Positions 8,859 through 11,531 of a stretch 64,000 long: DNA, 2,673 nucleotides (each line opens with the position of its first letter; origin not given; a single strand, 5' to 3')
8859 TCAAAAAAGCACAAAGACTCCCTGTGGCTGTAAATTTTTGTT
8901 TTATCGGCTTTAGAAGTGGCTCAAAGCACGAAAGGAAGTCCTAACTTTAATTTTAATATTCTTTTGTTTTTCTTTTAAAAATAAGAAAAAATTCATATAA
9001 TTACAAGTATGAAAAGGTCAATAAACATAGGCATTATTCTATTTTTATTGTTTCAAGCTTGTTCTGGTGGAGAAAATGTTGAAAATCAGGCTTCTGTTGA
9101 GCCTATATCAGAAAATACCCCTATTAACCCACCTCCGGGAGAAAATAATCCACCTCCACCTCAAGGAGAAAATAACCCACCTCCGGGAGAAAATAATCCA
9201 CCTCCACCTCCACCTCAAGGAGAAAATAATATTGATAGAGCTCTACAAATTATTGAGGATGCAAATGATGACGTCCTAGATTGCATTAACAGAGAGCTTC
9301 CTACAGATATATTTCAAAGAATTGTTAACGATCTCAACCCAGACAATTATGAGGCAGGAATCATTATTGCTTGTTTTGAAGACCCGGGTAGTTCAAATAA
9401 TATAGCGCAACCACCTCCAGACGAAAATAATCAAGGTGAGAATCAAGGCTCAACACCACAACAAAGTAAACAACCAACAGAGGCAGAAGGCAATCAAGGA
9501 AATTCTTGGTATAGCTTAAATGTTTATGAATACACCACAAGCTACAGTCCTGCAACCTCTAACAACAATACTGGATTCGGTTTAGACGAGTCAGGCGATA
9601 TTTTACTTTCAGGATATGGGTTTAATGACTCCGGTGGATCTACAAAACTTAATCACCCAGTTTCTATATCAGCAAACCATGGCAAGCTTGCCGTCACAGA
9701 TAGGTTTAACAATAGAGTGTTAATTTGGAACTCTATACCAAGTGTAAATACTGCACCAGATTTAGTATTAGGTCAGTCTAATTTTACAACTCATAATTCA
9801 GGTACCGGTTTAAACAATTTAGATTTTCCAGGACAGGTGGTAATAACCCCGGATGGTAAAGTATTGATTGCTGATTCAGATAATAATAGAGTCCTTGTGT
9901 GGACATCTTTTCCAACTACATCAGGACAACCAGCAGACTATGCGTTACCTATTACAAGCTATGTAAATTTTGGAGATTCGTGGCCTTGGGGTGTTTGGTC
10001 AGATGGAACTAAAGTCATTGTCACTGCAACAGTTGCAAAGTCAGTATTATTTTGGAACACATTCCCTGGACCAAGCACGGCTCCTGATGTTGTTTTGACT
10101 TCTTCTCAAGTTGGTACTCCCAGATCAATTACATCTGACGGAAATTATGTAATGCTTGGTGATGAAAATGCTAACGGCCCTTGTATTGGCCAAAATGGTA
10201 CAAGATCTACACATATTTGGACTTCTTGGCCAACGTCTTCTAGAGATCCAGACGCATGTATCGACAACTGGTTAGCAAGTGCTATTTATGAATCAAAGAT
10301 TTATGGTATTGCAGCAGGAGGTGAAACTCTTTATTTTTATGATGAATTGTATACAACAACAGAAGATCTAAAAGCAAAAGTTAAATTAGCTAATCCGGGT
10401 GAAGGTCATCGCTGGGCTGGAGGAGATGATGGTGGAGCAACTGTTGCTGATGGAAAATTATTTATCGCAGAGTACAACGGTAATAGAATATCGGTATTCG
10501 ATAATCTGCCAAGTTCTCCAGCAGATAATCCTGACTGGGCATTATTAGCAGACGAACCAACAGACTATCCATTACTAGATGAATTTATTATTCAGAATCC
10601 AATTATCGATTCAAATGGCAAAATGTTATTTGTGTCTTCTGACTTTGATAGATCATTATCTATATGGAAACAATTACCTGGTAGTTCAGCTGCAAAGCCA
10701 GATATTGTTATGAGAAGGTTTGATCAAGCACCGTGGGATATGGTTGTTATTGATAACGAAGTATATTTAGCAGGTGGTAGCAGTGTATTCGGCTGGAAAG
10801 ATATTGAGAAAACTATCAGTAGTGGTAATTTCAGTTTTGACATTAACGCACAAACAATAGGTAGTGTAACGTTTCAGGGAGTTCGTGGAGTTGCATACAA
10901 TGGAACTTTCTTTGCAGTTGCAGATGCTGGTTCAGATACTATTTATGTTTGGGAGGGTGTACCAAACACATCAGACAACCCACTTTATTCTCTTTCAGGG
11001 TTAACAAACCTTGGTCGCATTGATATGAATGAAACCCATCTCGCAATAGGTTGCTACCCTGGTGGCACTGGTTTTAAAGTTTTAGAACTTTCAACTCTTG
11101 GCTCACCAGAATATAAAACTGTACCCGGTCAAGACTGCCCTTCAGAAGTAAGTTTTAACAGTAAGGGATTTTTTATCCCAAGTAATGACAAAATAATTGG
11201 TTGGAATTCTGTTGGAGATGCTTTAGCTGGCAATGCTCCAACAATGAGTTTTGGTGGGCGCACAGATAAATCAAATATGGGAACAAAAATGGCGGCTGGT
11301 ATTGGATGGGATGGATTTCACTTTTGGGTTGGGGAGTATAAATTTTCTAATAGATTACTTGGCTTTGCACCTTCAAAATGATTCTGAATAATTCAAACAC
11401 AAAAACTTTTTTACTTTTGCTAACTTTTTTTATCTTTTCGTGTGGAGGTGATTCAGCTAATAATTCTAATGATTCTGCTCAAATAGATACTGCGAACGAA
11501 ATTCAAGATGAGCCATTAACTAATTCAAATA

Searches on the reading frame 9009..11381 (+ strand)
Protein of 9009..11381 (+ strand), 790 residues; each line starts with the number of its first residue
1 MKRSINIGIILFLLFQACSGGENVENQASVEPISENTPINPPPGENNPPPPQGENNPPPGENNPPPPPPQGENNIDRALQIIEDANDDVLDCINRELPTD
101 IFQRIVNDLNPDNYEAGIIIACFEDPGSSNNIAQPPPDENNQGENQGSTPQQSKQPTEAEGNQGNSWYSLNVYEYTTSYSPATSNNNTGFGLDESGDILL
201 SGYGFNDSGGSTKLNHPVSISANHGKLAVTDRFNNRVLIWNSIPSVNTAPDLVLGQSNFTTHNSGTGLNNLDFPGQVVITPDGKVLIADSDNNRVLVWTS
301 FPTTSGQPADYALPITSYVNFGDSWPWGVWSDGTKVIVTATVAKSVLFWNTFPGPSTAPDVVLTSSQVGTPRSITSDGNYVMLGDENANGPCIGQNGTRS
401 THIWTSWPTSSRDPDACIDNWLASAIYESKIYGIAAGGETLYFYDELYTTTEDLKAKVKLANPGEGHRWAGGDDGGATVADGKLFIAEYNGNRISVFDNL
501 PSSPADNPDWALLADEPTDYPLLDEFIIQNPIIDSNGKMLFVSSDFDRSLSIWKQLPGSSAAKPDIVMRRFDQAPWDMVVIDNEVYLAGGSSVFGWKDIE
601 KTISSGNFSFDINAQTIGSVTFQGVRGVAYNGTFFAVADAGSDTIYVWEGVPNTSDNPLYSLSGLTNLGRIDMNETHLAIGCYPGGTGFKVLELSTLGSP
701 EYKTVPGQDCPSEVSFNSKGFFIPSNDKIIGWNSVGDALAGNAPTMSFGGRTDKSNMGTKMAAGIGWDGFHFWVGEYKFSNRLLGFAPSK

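Call 10: search_protein_families(library=pfam, proteins=[window:9009-11381:+], max_evalue=0.01)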
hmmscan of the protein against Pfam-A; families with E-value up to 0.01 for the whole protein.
window:9009-11381:+ (790 aa): 1 family
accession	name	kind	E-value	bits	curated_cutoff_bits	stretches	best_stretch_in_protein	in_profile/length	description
PF01436.27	NHL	-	6.2e-10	39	20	1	271-297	1-27/28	NHL repeat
